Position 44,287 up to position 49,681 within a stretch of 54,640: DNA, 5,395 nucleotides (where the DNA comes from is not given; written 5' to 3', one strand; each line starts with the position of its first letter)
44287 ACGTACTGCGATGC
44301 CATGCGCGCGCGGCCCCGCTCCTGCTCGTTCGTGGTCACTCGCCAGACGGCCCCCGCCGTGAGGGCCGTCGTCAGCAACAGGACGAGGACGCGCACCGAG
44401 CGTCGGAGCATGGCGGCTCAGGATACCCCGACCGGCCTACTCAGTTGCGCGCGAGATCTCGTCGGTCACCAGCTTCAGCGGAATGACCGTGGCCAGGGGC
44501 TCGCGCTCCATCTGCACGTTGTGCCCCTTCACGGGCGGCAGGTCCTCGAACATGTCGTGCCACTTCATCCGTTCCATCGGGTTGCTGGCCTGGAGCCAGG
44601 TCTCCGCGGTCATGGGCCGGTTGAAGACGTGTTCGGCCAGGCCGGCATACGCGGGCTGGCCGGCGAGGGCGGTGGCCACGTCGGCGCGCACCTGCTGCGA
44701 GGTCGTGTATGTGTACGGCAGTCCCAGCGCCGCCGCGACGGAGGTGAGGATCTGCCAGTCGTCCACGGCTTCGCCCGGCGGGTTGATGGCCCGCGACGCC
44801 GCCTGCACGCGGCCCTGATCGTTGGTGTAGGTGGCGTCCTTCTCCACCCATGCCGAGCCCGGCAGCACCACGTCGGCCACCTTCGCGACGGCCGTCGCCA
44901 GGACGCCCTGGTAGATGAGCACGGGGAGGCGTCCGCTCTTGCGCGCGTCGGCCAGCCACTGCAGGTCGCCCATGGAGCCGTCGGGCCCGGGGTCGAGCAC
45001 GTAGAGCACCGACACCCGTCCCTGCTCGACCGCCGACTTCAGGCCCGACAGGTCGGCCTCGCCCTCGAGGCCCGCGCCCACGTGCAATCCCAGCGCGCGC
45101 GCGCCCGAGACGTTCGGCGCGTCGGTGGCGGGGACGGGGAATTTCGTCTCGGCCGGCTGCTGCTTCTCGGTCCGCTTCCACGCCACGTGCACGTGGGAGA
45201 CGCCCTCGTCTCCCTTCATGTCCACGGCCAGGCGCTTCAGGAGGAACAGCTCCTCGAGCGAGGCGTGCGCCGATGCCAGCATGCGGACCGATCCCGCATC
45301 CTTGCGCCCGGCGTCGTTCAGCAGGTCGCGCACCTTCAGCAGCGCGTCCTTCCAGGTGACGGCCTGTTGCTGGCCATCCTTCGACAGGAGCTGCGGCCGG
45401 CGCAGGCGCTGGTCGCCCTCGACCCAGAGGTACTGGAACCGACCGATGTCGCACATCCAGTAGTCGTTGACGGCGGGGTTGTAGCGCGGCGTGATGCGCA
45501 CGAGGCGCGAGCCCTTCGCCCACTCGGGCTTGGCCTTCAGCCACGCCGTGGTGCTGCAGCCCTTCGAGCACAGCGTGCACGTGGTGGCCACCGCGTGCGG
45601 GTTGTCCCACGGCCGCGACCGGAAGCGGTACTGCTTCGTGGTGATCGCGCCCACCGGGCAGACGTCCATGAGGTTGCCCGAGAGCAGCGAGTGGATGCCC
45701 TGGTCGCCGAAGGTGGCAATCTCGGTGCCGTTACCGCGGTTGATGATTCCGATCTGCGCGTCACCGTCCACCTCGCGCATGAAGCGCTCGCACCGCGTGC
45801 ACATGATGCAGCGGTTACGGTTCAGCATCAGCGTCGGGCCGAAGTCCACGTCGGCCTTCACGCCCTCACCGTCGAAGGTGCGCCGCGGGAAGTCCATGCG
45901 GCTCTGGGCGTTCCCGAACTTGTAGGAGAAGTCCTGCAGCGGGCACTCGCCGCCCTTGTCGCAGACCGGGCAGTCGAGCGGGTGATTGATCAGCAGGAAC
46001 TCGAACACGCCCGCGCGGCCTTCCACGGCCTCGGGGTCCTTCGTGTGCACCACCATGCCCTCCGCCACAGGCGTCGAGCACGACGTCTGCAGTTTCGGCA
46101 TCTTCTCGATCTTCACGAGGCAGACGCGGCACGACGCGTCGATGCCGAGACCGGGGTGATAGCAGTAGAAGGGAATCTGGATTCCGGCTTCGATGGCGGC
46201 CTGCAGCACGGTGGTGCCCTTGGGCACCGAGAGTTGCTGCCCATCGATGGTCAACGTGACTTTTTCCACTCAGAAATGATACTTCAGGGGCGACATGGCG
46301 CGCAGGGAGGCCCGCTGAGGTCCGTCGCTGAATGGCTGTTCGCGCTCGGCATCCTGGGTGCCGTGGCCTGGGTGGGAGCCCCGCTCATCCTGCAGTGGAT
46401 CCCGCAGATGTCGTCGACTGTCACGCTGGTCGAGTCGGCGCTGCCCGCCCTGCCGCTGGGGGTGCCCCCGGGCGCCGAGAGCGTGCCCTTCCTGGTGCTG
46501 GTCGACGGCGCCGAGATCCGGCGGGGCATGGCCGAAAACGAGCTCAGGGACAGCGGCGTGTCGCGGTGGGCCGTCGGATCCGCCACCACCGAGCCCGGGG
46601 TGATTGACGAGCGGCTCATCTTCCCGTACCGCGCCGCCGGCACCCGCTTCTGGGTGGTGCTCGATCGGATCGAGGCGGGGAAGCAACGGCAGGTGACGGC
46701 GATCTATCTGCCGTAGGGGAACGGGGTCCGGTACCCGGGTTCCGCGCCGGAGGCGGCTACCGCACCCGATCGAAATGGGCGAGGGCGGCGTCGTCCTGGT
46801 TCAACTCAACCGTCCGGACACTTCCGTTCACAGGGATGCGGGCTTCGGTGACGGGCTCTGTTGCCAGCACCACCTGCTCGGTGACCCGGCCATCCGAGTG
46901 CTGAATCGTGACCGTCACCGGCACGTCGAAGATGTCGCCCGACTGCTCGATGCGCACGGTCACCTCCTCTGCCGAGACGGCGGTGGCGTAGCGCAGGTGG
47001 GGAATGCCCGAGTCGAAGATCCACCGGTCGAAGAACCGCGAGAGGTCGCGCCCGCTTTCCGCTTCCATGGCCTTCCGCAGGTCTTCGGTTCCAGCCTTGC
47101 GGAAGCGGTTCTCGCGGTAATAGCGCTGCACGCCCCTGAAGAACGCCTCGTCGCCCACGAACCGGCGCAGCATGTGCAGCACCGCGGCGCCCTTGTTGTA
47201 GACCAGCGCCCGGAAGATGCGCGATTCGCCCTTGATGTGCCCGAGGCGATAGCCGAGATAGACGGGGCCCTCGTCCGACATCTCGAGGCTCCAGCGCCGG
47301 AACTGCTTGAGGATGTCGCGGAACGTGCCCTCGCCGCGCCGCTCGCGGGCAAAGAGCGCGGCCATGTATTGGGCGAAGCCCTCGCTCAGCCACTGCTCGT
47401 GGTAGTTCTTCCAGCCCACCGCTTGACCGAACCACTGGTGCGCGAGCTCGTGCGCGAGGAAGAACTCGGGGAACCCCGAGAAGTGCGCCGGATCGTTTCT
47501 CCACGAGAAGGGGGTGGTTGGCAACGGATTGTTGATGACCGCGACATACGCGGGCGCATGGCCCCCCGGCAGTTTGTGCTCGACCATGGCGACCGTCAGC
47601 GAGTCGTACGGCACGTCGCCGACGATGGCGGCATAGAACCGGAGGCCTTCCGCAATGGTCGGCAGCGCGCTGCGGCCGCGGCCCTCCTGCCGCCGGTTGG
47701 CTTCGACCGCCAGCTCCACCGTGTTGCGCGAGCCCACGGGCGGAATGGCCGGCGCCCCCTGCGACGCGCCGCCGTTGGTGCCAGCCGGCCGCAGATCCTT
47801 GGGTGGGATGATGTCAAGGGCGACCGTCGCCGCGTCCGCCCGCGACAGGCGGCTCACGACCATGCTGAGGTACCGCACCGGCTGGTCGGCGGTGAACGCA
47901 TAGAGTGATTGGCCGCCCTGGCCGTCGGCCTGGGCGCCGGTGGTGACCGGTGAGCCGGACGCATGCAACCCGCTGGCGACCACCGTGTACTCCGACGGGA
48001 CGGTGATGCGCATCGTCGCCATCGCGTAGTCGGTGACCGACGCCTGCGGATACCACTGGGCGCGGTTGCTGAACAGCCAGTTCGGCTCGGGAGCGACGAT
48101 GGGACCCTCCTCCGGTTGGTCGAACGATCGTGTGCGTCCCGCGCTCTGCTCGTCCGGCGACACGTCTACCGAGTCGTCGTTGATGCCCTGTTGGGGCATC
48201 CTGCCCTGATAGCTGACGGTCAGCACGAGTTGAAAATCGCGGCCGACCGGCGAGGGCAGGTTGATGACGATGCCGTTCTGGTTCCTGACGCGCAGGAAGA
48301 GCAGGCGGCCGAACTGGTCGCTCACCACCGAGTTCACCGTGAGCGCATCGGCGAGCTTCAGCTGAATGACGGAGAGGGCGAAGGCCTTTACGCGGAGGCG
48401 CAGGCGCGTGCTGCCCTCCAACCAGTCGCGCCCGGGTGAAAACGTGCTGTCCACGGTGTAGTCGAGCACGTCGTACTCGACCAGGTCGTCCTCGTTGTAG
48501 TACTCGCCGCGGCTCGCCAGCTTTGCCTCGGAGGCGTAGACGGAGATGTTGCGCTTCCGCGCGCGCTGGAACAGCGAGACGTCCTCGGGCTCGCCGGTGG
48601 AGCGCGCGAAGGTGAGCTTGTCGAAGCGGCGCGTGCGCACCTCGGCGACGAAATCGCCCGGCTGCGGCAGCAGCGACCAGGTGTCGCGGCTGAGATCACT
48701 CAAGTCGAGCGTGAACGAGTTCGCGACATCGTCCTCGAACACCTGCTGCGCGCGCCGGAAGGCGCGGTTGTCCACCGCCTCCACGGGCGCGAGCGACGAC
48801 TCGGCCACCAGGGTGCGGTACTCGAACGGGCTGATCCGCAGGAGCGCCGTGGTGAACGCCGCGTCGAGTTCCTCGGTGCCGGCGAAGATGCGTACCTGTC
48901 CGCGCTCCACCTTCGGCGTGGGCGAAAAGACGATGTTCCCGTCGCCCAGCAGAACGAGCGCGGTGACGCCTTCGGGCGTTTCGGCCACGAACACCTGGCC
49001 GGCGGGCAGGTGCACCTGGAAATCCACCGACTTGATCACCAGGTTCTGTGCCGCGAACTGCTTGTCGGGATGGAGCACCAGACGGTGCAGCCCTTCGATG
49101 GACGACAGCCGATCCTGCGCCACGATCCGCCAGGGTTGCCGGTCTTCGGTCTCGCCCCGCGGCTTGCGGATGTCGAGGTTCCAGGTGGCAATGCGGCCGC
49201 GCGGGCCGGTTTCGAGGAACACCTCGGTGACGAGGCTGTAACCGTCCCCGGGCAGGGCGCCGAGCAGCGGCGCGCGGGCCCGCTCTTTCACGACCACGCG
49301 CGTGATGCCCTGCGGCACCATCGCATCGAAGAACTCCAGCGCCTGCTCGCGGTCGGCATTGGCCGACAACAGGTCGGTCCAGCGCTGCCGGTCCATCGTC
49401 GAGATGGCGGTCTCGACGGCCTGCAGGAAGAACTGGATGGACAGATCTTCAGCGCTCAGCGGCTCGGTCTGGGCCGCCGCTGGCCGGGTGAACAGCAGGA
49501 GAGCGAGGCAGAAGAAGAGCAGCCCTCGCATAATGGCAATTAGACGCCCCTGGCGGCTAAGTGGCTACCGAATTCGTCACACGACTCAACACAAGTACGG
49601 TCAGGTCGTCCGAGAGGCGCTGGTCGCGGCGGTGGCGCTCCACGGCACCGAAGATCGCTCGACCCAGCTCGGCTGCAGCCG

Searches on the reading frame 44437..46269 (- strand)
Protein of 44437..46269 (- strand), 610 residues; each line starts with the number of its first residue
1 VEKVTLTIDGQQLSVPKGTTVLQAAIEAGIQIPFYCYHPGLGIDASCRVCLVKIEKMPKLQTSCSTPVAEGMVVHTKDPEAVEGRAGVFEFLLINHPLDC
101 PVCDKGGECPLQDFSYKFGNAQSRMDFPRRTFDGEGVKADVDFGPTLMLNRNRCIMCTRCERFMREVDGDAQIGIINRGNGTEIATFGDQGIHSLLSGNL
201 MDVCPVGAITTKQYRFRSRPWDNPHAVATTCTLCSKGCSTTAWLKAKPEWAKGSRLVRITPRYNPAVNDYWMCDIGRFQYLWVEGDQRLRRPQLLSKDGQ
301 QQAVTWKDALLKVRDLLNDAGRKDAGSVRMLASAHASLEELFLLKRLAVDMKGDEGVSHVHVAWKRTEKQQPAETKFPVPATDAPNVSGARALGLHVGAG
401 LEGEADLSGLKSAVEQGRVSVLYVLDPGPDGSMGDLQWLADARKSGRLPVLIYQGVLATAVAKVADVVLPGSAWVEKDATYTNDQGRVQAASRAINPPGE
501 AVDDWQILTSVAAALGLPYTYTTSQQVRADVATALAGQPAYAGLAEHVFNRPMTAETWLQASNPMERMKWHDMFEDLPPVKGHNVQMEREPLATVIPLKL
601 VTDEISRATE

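Call 59: search_protein_families(library=pfam, proteins=[window:44437-46269:-], max_evalue=0.00001)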
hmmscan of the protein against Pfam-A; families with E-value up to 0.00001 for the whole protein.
window:44437-46269:- (610 aa): 5 families
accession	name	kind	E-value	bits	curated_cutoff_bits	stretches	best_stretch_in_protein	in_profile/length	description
PF00384.28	Molybdopterin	-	1.9e-25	90.1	24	1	406-512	246-351/353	Molybdopterin oxidoreductase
PF22117.2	Fer4_Nqo3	-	4.8e-23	81.6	27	1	144-210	1-67/67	NADH-quinone oxidoreductase subunit 3, ferredoxin-like domain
PF13510.11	Fer2_4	-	1.4e-22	79.9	22.8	1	2-78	2-81/82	2Fe-2S iron-sulfur cluster binding domain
PF10588.14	NADH-G_4Fe-4S_3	-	5.2e-16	58.3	27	1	85-124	1-40/40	NADH-ubiquinone oxidoreductase-G iron-sulfur binding region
PF00111.32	Fer2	-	4.6e-08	33.3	21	1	7-56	2-49/77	2Fe-2S iron-sulfur cluster binding domain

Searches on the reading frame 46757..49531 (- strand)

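Call 59: search_protein_families(library=pfam, proteins=[window:46757-49531:-], max_evalue=0.00001)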
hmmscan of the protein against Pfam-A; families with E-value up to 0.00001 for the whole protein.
window:46757-49531:- (924 aa): 1 family
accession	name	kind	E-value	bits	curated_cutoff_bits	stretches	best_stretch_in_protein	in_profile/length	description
PF01433.26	Peptidase_M1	-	4.3e-29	102.1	27.7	1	692-837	71-218/218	Peptidase family M1 domain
